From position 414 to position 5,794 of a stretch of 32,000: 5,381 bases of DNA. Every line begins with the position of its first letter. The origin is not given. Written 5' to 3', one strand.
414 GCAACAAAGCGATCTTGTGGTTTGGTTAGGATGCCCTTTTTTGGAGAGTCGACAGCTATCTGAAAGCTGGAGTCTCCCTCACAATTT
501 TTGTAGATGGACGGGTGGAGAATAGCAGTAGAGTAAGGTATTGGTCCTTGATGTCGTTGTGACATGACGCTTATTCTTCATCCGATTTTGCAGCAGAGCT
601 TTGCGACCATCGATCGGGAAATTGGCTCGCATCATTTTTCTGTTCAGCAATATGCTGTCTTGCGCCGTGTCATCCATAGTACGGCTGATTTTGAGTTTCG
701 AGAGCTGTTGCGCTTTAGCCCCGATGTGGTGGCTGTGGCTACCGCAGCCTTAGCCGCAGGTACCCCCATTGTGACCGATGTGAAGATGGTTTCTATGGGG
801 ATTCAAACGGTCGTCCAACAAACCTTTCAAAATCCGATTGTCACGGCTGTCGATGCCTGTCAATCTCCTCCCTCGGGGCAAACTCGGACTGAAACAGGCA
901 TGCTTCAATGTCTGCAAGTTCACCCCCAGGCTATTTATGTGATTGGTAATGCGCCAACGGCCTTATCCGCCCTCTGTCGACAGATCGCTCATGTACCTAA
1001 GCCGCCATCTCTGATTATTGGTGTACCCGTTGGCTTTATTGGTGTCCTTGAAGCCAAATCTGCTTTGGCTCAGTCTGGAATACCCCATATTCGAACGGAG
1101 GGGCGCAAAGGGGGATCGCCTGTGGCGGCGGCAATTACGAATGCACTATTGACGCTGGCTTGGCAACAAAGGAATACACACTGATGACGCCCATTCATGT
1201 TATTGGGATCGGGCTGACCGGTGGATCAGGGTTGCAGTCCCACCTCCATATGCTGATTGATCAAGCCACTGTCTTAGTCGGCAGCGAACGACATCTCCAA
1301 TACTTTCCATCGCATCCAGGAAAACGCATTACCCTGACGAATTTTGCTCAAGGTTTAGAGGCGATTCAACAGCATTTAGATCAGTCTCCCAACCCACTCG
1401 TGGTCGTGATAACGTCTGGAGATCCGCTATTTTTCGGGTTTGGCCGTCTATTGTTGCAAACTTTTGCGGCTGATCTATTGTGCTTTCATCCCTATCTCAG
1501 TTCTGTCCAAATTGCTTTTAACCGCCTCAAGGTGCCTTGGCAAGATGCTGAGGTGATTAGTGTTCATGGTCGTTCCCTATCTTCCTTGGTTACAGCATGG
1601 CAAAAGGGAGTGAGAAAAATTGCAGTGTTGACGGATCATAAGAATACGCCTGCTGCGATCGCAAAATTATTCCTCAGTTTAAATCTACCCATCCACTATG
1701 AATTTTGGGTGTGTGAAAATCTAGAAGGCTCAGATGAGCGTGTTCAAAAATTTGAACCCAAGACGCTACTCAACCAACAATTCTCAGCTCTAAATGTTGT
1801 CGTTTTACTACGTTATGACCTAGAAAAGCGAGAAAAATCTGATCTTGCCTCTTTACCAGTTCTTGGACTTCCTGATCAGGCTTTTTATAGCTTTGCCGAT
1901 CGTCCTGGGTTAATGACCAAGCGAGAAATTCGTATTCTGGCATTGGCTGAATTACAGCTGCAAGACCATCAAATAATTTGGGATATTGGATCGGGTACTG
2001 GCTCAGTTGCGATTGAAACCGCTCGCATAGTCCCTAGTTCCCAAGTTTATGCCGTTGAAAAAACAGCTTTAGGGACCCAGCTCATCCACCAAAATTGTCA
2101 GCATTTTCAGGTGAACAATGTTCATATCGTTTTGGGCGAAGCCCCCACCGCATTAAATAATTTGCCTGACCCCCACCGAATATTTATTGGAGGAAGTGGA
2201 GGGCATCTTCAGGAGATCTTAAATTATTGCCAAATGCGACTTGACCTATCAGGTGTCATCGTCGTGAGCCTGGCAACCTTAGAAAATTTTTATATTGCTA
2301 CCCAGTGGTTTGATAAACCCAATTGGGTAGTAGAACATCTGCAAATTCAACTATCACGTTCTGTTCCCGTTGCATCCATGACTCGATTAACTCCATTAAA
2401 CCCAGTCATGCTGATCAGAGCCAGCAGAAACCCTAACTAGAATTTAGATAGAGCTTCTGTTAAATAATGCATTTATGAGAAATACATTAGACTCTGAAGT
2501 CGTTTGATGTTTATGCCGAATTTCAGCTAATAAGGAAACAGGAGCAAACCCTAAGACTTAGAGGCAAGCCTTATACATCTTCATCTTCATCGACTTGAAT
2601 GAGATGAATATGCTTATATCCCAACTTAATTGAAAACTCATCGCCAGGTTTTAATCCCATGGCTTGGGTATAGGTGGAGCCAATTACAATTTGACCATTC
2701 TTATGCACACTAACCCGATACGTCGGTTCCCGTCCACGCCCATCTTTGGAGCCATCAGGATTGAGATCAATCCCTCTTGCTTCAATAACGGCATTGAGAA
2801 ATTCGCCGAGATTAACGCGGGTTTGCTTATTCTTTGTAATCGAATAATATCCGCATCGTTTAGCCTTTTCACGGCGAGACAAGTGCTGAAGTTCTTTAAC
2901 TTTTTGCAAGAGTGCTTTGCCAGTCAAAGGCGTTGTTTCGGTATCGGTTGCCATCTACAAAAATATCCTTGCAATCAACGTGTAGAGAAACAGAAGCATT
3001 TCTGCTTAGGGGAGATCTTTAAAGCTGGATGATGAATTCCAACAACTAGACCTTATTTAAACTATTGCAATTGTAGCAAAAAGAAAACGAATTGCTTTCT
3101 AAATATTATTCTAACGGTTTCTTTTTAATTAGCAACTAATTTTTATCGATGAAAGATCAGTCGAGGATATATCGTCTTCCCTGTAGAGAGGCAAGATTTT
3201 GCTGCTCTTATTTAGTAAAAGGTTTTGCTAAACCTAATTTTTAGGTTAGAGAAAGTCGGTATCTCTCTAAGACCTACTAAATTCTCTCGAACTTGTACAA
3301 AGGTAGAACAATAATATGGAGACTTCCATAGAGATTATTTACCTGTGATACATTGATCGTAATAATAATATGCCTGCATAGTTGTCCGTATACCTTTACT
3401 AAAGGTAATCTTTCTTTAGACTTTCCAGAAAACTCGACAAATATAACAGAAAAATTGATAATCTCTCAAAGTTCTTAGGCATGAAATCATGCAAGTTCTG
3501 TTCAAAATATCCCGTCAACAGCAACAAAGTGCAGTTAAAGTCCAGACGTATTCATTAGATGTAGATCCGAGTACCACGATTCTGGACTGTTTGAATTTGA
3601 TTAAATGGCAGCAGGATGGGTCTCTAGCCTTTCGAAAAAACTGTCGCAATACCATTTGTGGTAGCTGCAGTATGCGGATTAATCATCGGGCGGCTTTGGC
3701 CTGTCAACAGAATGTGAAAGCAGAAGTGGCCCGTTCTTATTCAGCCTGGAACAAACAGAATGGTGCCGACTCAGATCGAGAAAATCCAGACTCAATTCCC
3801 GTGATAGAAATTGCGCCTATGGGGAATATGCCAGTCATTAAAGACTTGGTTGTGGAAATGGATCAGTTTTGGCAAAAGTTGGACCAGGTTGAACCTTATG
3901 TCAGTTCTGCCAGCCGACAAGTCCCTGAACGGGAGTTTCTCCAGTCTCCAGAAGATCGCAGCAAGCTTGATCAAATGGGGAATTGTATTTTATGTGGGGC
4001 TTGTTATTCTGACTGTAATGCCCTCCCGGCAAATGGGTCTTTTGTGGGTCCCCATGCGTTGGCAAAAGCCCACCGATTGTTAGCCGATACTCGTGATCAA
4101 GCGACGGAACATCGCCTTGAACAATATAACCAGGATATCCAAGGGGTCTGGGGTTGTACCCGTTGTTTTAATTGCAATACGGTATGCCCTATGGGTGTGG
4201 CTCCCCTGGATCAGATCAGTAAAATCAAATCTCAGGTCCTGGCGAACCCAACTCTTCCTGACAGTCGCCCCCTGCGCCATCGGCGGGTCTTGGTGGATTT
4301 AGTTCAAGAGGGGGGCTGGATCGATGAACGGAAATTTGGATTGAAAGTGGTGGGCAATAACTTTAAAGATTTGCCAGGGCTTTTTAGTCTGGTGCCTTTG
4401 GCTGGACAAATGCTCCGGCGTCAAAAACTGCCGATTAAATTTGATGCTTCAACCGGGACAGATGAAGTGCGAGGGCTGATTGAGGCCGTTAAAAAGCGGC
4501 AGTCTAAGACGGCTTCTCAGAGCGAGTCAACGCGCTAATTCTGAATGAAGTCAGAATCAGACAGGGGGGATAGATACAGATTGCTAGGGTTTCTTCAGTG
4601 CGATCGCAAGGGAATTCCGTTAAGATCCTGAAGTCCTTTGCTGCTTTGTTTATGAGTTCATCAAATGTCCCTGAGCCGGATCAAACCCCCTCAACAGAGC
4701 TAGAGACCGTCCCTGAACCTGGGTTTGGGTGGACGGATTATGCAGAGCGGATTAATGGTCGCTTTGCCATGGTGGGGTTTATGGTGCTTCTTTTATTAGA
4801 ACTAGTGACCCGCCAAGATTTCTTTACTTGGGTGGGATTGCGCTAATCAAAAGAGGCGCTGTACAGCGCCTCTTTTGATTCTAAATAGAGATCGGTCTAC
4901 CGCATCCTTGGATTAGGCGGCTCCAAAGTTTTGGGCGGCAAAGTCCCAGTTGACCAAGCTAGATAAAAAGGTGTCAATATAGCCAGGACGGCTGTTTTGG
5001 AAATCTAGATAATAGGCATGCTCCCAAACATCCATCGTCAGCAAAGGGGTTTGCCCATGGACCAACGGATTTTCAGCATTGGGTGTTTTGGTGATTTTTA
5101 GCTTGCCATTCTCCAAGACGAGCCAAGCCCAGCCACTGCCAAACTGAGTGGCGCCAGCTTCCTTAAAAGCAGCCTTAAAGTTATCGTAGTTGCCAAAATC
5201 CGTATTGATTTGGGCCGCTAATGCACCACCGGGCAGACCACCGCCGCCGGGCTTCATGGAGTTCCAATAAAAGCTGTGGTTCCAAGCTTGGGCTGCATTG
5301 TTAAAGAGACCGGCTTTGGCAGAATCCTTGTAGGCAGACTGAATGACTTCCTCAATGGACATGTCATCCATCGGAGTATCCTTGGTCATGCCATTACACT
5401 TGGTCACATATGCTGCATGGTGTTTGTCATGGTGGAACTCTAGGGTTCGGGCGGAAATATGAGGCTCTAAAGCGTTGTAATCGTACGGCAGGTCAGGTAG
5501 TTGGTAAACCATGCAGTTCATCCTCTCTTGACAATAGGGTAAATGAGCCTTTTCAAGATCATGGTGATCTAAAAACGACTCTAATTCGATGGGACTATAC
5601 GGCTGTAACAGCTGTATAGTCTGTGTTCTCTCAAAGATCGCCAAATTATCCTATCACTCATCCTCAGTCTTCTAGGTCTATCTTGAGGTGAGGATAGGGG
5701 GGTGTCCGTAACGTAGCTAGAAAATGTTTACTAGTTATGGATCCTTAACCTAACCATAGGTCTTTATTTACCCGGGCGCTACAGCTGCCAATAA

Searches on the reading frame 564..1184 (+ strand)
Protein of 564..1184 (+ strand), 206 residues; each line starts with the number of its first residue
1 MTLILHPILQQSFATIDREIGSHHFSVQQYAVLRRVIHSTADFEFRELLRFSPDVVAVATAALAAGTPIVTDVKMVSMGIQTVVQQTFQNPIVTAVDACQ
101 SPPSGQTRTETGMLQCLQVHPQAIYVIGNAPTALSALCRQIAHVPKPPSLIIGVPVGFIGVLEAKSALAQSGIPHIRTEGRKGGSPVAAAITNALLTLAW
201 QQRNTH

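Call 84: search_protein_families(library=pfam, proteins=[window:564-1184:+], max_evalue=0.0001)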
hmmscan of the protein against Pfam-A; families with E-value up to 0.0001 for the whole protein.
window:564-1184:+ (206 aa): 1 family
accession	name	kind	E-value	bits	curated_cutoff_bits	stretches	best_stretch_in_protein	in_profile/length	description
PF02570.20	CbiC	-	2.5e-70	236.6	22.5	1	8-197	2-195/196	Precorrin-8X methylmutase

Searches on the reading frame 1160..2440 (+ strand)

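Call 84: search_protein_families(library=pfam, proteins=[window:1160-2440:+], max_evalue=0.0001)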
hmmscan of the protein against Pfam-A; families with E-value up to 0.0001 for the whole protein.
window:1160-2440:+ (426 aa): 2 families
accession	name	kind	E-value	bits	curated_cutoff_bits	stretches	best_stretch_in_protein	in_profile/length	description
PF00590.25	TP_methylase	-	7.9e-14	52.5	27.8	1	12-196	2-204/212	Tetrapyrrole (Corrin/Porphyrin) Methylases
PF02390.23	Methyltransf_4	-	2.5e-06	27.5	24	1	271-337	3-69/173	Putative methyltransferase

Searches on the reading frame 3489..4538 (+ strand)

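Call 84: search_protein_families(library=pfam, proteins=[window:3489-4538:+], max_evalue=0.0001)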
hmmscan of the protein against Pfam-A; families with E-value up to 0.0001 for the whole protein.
window:3489-4538:+ (349 aa): 6 families
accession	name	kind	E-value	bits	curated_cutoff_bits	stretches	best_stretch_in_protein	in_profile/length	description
PF13085.11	Fer2_3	-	4.2e-30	104.3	27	1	5-128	2-106/107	2Fe-2S iron-sulfur cluster binding domain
PF13183.11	Fer4_8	-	6.2e-12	46.3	27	1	163-237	2-68/68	4Fe-4S dicluster domain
PF13237.11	Fer4_10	-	2.6e-07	30.9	25.5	1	165-234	8-53/53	4Fe-4S dicluster domain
PF13534.11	Fer4_17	-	6.2e-06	27.1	22.2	1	165-237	1-60/61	4Fe-4S dicluster domain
PF12838.12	Fer4_7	-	3e-05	24.8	27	1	165-237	1-52/52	4Fe-4S dicluster domain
PF13187.11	Fer4_9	-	7.5e-05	23.1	27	0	223-238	2-17/52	4Fe-4S dicluster domain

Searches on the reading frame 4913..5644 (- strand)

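Call 84: search_protein_families(library=pfam, proteins=[window:4913-5644:-], max_evalue=0.0001)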
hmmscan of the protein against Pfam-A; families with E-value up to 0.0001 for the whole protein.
window:4913-5644:- (243 aa): 2 families
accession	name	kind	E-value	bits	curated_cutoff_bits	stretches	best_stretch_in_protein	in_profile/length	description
PF02777.23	Sod_Fe_C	-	2e-39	134.2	20.9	1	139-238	2-101/102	Iron/manganese superoxide dismutases, C-terminal domain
PF00081.27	Sod_Fe_N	-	3e-30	104.9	27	1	47-131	2-82/82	Iron/manganese superoxide dismutases, alpha-hairpin domain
